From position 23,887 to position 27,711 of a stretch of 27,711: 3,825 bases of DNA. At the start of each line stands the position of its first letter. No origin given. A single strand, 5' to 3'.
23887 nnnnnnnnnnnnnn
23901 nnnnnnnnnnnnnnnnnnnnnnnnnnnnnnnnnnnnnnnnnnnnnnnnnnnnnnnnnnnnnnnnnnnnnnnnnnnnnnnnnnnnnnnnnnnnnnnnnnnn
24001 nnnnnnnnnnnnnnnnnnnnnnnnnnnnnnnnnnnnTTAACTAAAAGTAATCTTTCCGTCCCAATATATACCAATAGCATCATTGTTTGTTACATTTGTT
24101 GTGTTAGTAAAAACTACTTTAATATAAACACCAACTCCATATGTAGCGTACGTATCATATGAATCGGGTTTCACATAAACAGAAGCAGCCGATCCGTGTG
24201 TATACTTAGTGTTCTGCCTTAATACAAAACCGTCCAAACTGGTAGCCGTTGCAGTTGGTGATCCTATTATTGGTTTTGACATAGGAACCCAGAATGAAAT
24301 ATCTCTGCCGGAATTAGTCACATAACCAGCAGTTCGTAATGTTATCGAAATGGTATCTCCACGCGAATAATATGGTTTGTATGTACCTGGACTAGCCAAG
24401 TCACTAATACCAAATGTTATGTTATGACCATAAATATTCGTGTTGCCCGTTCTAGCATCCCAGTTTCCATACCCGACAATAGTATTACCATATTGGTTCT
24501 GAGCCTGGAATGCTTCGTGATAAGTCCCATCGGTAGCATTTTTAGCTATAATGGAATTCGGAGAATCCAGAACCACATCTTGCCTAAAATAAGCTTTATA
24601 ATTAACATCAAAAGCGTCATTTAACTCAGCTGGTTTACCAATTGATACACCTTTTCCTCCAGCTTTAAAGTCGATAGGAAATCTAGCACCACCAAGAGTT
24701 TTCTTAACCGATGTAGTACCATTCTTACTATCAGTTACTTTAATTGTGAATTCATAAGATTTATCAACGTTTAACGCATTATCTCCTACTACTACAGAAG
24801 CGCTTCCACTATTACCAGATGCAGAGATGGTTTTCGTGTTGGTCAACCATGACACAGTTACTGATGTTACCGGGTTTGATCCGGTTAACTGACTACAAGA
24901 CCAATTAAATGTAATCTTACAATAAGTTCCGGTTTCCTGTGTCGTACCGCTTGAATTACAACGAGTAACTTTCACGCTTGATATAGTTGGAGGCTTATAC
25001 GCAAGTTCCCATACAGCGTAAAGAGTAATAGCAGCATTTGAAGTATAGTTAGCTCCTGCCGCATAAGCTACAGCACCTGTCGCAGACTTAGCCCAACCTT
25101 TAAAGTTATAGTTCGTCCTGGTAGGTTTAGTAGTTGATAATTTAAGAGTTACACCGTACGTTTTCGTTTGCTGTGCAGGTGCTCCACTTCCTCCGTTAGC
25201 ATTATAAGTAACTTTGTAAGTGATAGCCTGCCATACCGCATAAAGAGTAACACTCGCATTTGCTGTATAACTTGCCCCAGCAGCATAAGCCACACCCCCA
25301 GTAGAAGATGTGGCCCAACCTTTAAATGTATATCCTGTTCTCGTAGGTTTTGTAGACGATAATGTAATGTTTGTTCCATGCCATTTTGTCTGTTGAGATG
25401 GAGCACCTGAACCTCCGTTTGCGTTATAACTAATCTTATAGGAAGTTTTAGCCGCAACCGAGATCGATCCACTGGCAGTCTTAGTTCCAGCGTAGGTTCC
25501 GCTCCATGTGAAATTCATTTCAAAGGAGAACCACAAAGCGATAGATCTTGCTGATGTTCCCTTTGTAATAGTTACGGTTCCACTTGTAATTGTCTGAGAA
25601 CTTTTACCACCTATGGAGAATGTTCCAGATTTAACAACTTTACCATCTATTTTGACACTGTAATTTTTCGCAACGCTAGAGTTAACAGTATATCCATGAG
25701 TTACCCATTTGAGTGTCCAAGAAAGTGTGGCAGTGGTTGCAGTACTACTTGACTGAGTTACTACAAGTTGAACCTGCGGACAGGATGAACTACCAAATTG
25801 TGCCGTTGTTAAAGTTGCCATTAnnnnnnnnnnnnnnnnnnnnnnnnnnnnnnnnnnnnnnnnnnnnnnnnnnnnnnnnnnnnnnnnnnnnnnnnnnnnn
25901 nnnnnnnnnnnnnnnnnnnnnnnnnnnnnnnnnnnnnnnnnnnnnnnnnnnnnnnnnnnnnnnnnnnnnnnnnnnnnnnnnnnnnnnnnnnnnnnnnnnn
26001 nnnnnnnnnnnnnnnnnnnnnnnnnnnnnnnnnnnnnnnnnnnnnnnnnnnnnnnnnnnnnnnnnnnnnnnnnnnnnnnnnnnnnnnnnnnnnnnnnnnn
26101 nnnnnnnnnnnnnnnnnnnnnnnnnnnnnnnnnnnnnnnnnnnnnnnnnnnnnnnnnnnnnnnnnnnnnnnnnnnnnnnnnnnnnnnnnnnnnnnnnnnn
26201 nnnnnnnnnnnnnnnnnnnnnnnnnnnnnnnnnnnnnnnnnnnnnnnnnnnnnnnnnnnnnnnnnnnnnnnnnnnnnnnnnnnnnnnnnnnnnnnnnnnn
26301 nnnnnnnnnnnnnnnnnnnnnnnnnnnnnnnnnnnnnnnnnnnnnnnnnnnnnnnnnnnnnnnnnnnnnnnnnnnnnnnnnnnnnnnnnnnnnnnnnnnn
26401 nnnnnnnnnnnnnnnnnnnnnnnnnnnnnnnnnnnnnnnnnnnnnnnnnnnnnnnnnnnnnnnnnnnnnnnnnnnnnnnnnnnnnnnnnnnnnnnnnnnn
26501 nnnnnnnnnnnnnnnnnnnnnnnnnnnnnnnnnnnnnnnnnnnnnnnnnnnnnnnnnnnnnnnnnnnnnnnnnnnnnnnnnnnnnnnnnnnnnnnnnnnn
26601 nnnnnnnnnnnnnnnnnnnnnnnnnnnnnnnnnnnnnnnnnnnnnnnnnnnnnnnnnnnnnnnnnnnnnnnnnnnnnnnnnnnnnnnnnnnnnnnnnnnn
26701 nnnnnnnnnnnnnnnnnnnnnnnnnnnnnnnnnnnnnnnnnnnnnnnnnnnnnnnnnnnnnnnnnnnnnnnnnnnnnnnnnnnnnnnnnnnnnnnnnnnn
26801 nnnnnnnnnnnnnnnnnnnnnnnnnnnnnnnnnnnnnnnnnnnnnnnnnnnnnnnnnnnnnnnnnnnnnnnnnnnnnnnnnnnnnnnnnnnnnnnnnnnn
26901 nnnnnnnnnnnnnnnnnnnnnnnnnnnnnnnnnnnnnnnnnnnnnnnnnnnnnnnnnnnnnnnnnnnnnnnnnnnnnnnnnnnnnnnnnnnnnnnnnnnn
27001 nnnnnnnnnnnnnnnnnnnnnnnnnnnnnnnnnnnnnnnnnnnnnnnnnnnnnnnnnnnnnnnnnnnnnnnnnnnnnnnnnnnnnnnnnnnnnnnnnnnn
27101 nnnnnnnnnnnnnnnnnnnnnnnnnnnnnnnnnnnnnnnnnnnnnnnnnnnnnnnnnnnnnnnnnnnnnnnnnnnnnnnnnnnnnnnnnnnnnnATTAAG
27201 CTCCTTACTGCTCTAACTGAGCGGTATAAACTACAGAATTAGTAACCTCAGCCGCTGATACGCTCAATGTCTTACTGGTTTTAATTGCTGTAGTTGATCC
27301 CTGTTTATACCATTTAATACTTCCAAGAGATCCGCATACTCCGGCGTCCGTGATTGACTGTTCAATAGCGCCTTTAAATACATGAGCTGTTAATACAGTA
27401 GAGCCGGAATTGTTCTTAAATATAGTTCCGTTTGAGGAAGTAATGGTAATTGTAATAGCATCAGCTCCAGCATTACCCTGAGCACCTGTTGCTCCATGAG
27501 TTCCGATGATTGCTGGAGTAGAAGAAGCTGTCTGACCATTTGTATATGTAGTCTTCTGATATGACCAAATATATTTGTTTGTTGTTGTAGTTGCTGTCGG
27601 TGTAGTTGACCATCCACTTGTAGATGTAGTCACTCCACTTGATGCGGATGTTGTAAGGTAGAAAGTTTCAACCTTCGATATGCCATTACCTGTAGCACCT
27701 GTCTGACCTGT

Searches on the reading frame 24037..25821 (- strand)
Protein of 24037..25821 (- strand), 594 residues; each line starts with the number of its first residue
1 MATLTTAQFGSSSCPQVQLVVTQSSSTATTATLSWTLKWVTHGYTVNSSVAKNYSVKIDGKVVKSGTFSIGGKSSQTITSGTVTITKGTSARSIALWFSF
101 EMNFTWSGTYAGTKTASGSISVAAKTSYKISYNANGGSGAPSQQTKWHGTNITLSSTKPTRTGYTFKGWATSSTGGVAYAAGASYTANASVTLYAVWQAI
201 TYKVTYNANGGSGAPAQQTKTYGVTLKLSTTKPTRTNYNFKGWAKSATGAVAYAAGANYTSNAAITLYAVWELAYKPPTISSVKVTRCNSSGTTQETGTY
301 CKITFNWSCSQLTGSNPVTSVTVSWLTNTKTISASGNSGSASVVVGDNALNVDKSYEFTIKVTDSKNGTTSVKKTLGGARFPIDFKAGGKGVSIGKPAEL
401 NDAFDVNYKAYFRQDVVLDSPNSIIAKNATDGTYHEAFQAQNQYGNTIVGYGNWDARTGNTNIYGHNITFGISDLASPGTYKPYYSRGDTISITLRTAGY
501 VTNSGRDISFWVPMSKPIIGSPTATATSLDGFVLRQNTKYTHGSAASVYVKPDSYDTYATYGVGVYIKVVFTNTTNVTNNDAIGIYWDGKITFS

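Call 34: find_encoding_contigs(protein=window:24037-25821:-, flank=5000, max_places=10)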
Protein window:24037-25821:- (594 aa): 9 contigs read that carry it; 7 places shown.
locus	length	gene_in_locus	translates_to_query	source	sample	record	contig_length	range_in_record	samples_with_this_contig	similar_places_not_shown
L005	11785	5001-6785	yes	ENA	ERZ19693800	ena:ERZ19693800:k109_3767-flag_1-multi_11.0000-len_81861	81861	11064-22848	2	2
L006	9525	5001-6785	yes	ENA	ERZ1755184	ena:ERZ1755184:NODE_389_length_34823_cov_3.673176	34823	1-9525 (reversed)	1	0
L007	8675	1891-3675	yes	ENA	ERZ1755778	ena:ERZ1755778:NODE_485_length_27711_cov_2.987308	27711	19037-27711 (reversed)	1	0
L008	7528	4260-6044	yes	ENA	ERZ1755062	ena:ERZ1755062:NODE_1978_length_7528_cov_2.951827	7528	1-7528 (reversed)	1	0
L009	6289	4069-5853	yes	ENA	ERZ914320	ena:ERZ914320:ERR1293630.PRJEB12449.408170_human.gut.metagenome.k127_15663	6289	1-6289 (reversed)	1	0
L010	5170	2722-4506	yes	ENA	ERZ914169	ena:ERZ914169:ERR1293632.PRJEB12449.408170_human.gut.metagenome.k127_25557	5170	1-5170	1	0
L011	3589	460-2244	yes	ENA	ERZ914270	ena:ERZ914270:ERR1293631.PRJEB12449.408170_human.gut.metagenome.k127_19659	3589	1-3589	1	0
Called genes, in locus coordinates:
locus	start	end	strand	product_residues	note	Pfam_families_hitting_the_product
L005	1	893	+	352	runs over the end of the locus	-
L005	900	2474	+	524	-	-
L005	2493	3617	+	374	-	-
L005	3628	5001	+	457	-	-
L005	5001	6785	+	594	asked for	PF09479:Flg_new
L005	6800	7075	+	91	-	-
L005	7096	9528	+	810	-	-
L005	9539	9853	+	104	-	-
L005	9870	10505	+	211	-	PF02839:CBM_5_12 (faint)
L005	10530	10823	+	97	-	PF16079:Phage_holin_5_2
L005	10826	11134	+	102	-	-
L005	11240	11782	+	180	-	-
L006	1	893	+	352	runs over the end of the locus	-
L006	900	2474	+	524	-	-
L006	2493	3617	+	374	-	-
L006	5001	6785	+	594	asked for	PF09479:Flg_new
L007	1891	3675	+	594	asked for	PF09479:Flg_new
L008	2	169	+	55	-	?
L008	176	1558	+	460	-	-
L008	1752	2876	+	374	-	-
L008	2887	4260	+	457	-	-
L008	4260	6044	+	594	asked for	PF09479:Flg_new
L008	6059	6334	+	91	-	-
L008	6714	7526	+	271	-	?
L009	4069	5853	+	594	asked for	PF09479:Flg_new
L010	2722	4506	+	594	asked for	PF09479:Flg_new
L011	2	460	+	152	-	?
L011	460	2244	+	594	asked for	PF09479:Flg_new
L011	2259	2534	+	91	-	-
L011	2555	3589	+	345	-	?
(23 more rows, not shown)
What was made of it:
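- The contig names indicate SPAdes and MEGAHIT short-read assemblies (call 34).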

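Call 39: find_related_loci(query=L005:7096-9525:+, collection=genome_contigs, flank=3000)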
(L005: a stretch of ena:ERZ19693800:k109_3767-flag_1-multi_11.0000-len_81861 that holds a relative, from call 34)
Query L005:7096-9525:+ (810 aa) in genome_contigs; peptide patterns used: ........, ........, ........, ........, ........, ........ (x = any residue, [..] = any of these).
31 stretches matched a pattern; 1 encode a relative of the query (tblastn E <= 1e-3); 1 distinct loci.
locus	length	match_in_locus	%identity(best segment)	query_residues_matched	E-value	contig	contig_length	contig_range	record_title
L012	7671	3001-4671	49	15-398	8e-28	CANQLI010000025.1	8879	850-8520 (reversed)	MAG: uncultured Clostridia bacterium isolate Lapin-015__bin50 genome assembly, contig: Lapin-015__NODE_8308_length_8879_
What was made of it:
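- Tried and rejected: A genome-collection search for the host returned only one distant Clostridia MAG hit (49% identity over the N-terminal part, call 39).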

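Call 40: find_related_loci(query=L005:7096-9525:+, collection=viral_contigs, flank=3000)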
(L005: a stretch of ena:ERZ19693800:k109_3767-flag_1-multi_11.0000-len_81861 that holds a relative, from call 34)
Query L005:7096-9525:+ (810 aa) in viral_contigs; peptide patterns used: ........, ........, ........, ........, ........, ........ (x = any residue, [..] = any of these).
13 stretches matched a pattern; 2 encode a relative of the query (tblastn E <= 1e-3); 2 distinct loci.
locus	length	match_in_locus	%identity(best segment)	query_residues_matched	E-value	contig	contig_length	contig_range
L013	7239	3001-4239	59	1-810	8e-93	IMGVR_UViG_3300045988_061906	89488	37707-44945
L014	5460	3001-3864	37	9-349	2e-21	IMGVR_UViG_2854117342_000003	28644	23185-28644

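Call 41: search_protein_families(library=pfam, proteins=[L005:7096-9525:+], max_evalue=0.01)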
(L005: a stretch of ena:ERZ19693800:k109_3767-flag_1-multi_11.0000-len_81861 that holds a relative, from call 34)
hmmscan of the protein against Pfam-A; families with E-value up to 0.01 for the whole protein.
L005:7096-9525:+ (810 aa): 1 family
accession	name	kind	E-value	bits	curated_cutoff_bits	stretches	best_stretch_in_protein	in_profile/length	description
PF01391.23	Collagen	-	1.3e-06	28.5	27.2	1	340-379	16-55/60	Collagen triple helix repeat (20 copies)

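Call 42: search_solved_structures(query=L005:7096-9525:+, max_evalue=1)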
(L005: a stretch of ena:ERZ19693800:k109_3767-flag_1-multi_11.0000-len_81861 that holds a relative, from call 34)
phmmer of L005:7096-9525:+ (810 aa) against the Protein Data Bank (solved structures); distinct sequences matched with E-value up to 1: 28.
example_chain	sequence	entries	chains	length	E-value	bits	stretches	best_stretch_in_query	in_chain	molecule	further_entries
4lin_A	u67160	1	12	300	7.4e-07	31.2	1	168-295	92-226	Tail needle protein gp26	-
1wck_A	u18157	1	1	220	0.00013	23.8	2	339-382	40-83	BCLA PROTEIN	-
6e2j_A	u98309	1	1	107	0.0022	19.7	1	193-284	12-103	Keratin, type II cytoskeletal 1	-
2poh_A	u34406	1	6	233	0.0027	19.4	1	214-295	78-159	Head completion protein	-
4zkp_A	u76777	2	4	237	0.0027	19.4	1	214-295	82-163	Tail needle protein gp26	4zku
7pkq_b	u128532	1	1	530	0.0028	19.4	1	325-379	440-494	uS2m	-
3c9i_A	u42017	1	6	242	0.0029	19.3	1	214-295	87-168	Tail needle protein gp26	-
6ec0_A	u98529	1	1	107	0.0031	19.2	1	194-284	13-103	Keratin 1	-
6gaj_A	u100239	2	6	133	0.0035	19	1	171-278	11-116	Outer capsid protein sigma-1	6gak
4zxq_A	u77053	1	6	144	0.015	16.9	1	213-272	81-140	Tail needle protein gp26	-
6x3m_A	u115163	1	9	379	0.016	16.8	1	347-377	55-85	Hyaluronoglucosaminidase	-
6gao_A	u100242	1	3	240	0.024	16.3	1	172-278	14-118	Outer capsid protein sigma-1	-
9llp_A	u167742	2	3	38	0.026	16.1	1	343-379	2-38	collagen heterotrimer chain A | ABC type heterotrimer collagen-like peptide chain A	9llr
9wxp_BL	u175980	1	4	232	0.039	15.5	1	340-382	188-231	Collagen alpha-3(IX) chain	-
8yv3_A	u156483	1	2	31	0.05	15.2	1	345-371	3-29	Collagen alpha-1(I) chain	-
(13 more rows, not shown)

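Call 45: search_protein_families(library=phrogs, proteins=[window:24037-25821:-], max_evalue=0.001)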
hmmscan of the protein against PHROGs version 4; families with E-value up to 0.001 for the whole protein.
window:24037-25821:- (594 aa): 0 families

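Call 63: list_cluster_members(proteins=[L005:7096-9525:+, L019:3-1235:+, L021:3-1436:+, L022:1-849:+, L011:2555-3589:+, L008:6714-7526:+])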
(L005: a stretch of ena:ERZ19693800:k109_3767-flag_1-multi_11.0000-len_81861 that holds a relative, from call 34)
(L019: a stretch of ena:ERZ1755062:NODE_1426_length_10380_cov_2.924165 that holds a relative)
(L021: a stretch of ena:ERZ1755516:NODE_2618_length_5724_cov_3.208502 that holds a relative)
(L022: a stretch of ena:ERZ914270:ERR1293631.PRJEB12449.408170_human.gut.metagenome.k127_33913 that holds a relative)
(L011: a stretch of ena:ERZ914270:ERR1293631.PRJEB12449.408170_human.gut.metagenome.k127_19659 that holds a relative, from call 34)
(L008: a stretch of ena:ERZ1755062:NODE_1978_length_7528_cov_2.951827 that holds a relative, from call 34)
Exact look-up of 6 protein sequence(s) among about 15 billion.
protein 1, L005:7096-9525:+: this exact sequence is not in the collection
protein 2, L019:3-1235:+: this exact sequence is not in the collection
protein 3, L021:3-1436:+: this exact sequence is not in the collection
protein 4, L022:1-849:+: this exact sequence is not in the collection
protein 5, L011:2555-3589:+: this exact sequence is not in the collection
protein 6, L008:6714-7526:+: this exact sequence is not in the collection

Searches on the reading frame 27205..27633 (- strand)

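Call 45: search_protein_families(library=phrogs, proteins=[window:27205-27633:-], max_evalue=0.001)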
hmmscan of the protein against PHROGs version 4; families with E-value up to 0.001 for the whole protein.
window:27205-27633:- (142 aa): 6 families
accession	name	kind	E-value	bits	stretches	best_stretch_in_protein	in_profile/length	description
phrog_2189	-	tail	9.8e-13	47.9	1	1-64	532-595/971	tail protein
phrog_6468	-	tail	5.5e-12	45.2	2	63-137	415-480/1366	tail fiber protein; host specificity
phrog_3267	-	tail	1.5e-10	41.8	2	58-140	278-366/369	tail protein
phrog_38044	-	unknown function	8.5e-07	27.3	1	2-60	2272-2333/3576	-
phrog_6253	-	tail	3e-06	27.4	1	61-138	407-475/589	minor tail protein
phrog_588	-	tail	0.00073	18.9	1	61-137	416-480/955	tail fiber protein and host specificity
